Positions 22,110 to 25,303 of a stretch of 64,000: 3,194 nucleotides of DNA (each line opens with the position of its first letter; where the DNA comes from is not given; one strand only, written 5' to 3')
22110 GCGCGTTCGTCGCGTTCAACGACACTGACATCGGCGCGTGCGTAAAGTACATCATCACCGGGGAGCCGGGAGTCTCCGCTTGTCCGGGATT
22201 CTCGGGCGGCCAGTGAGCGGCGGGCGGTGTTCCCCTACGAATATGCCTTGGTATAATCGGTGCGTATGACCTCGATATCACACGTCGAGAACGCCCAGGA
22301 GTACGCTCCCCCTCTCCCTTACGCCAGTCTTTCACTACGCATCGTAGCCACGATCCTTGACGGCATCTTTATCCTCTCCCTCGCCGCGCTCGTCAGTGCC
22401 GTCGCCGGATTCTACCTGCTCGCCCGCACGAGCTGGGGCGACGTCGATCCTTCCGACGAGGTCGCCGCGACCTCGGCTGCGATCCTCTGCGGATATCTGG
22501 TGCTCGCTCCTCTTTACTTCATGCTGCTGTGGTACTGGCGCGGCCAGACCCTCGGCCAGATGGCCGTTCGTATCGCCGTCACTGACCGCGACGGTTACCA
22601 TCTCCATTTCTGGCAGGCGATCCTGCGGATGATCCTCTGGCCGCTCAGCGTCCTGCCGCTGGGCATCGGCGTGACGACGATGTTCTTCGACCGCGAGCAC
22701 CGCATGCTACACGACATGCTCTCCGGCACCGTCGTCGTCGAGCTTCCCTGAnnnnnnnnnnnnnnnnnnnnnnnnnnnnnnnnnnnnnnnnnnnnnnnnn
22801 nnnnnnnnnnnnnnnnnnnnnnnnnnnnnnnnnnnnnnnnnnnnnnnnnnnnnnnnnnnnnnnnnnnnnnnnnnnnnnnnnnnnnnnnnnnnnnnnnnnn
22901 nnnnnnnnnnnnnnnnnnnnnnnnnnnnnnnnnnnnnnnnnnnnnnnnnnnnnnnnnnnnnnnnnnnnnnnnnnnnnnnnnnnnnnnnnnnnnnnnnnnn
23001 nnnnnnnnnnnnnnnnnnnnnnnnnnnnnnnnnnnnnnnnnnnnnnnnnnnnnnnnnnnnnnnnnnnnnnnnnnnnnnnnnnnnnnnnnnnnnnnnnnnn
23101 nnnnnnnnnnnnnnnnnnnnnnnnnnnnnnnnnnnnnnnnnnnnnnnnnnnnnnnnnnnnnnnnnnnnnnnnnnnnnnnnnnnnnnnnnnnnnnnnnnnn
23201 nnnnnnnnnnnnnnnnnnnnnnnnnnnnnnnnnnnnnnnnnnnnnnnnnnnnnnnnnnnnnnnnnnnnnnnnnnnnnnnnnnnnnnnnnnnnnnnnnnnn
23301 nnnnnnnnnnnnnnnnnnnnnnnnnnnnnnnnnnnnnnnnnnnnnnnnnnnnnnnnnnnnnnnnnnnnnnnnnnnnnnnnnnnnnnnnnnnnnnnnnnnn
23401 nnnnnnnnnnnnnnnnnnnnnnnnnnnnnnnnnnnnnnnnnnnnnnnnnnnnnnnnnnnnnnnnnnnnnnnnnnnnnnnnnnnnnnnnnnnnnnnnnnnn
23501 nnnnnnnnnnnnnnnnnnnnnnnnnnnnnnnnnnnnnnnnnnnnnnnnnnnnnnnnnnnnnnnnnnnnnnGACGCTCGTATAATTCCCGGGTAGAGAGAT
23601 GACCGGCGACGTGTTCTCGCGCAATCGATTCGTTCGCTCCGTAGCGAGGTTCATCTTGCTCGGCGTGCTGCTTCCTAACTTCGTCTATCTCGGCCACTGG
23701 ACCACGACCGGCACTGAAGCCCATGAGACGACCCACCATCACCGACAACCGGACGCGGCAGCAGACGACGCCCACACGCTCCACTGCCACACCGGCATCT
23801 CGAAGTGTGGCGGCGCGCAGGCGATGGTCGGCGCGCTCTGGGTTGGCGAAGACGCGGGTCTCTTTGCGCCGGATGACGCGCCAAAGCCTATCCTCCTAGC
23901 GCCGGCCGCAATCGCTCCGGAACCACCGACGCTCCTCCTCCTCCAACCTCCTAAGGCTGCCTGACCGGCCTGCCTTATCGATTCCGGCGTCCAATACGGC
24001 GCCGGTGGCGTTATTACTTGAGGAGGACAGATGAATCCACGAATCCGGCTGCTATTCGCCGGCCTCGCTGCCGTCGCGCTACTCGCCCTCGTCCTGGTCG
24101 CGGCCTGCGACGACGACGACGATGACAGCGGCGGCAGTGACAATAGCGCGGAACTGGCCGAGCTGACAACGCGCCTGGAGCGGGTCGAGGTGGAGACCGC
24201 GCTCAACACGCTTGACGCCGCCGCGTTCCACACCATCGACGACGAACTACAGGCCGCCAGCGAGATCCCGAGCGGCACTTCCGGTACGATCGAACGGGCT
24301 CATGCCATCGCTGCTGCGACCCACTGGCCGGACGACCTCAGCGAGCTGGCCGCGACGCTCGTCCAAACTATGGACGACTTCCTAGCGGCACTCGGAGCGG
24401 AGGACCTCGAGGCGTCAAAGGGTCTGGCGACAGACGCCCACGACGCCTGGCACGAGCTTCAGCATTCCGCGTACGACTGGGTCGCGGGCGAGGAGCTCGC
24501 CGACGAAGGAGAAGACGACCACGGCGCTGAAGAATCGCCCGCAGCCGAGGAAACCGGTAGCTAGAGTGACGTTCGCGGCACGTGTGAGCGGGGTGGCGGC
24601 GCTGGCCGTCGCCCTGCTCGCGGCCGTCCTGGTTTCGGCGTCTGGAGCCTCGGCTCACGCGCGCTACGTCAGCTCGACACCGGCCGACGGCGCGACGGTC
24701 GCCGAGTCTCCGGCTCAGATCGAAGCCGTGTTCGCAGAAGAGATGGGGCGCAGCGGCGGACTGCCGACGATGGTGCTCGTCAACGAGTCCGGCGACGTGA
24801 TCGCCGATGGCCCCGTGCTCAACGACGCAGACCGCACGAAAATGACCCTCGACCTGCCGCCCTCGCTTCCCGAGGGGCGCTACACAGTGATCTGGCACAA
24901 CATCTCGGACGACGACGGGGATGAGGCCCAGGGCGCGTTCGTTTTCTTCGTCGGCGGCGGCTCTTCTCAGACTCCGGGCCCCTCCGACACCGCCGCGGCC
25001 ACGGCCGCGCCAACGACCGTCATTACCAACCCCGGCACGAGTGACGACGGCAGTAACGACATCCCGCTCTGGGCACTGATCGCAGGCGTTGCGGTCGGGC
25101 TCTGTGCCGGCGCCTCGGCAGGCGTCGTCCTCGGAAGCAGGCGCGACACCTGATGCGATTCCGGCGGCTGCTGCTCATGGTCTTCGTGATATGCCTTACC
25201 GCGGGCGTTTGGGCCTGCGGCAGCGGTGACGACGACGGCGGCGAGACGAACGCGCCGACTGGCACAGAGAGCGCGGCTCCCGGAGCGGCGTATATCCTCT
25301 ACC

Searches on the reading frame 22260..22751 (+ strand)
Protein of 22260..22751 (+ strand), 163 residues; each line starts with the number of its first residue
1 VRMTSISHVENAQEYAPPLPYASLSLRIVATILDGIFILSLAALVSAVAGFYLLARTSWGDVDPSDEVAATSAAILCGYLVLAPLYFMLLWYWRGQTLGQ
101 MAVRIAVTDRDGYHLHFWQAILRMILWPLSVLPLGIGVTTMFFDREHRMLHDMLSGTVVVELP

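Call 3: search_protein_families(library=pfam, proteins=[window:22260-22751:+], max_evalue=1)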
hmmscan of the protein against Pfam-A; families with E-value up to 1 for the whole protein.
window:22260-22751:+ (163 aa): 1 family
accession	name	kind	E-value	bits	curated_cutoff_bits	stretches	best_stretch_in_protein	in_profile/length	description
PF06271.18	RDD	-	6.7e-22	78.7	24.1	1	21-156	1-137/137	RDD family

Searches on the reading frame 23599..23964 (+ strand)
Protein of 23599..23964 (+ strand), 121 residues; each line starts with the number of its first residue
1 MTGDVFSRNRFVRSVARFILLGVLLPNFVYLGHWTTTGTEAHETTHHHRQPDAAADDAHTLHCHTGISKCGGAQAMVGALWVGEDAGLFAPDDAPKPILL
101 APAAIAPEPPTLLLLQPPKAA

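Call 3: search_protein_families(library=pfam, proteins=[window:23599-23964:+], max_evalue=1)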
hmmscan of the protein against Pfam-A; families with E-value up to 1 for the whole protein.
window:23599-23964:+ (121 aa): 0 families

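Call 4: search_protein_families(library=ncbifam, proteins=[window:23599-23964:+], max_evalue=1)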
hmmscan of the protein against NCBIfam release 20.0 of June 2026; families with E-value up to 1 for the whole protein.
window:23599-23964:+ (121 aa): 0 families

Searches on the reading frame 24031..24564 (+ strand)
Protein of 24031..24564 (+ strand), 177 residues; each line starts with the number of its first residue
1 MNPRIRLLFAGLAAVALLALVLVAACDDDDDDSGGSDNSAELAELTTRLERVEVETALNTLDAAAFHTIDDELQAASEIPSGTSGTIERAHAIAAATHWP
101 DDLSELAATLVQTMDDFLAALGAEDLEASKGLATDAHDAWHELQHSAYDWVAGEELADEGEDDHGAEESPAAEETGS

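Call 3: search_protein_families(library=pfam, proteins=[window:24031-24564:+], max_evalue=1)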
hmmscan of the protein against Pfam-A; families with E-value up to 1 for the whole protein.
window:24031-24564:+ (177 aa): 3 families
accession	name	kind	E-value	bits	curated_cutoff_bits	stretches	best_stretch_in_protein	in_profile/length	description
PF17580.7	GBR_NSP5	-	0.021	15.1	25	1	38-69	122-152/176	Group B Rotavirus Non-structural protein 5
PF06299.18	DUF1045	-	0.044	14.2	24.3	1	78-129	32-82/159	Protein of unknown function (DUF1045)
PF22859.1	IBIN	-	0.63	10.4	27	1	15-34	7-26/41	Induced by infection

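Call 4: search_protein_families(library=ncbifam, proteins=[window:24031-24564:+], max_evalue=1)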
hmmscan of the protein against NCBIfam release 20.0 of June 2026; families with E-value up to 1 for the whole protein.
window:24031-24564:+ (177 aa): 9 families
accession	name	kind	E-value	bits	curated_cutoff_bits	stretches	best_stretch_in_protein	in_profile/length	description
TIGR03142.1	cytochro_ccmI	equivalog_domain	0.0071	16.6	29.3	1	8-74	5-70/118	c-type cytochrome biogenesis protein CcmI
NF053532.1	lipo_SCO4651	subfamily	0.017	14.7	65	1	10-56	3-52/277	SCO4651 family lipoprotein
NF047803.1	LIC12338_lipo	equivalog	0.039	13.8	90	1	6-33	6-33/66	LIC12338 family lipoprotein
TIGR03223.1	Phn_opern_protn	hypoth_equivalog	0.055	13.1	248.95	1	84-130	98-143/228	putative phosphonate metabolism protein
NF051862.1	BT4005_BT4719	subfamily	0.11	12.3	60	1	12-46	8-40/211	NigD1/NigD2 family lipoprotein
TIGR01165.1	cbiN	subfamily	0.13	12.5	104.85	1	7-41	8-41/91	cobalt ECF transporter S component CbiN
NF041941.1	lipo_FMN_PplA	exception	0.15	11.2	325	1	6-50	3-47/302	extracellular electron transfer flavoprotein PplA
NF038041.1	fim_Mfa1_fam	subfamily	0.15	11.2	130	1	13-40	8-35/495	Mfa1 family fimbria major subunit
NF053527.1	lipo_Cory_WKLS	subfamily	0.55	10.1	105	0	13-41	3-31/166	WKL family lipoprotein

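Call 23: search_protein_families(library=padloc, proteins=[window:24031-24564:+], max_evalue=1)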
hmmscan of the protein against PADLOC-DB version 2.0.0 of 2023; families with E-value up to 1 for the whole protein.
window:24031-24564:+ (177 aa): 0 families

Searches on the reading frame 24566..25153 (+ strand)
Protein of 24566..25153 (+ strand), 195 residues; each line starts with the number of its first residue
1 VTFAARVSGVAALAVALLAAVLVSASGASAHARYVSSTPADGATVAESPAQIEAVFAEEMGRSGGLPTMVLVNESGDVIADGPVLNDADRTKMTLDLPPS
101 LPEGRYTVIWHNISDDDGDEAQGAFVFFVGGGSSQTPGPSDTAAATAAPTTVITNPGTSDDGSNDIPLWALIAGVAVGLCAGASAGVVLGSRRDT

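Call 3: search_protein_families(library=pfam, proteins=[window:24566-25153:+], max_evalue=1)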
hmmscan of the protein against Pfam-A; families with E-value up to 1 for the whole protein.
window:24566-25153:+ (195 aa): 2 families
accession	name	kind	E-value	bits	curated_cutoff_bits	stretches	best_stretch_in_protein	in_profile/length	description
PF04234.18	CopC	-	2.2e-16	61.1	23.3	1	31-129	1-92/92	CopC domain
PF13205.12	Big_5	-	0.00024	22.2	23.6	1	35-118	8-92/105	Bacterial Ig-like domain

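Call 4: search_protein_families(library=ncbifam, proteins=[window:24566-25153:+], max_evalue=1)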
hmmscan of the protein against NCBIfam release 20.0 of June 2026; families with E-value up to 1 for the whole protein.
window:24566-25153:+ (195 aa): 2 families
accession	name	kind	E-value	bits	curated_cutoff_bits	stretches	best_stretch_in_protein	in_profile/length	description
NF033814.1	copper_CopC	equivalog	3.3e-16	59.6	95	1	22-129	2-106/107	copper homeostasis periplasmic binding protein CopC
NF007636.0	PRK10301.1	equivalog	1.3e-10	41.2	129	1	10-129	7-123/124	CopC domain-containing protein YobA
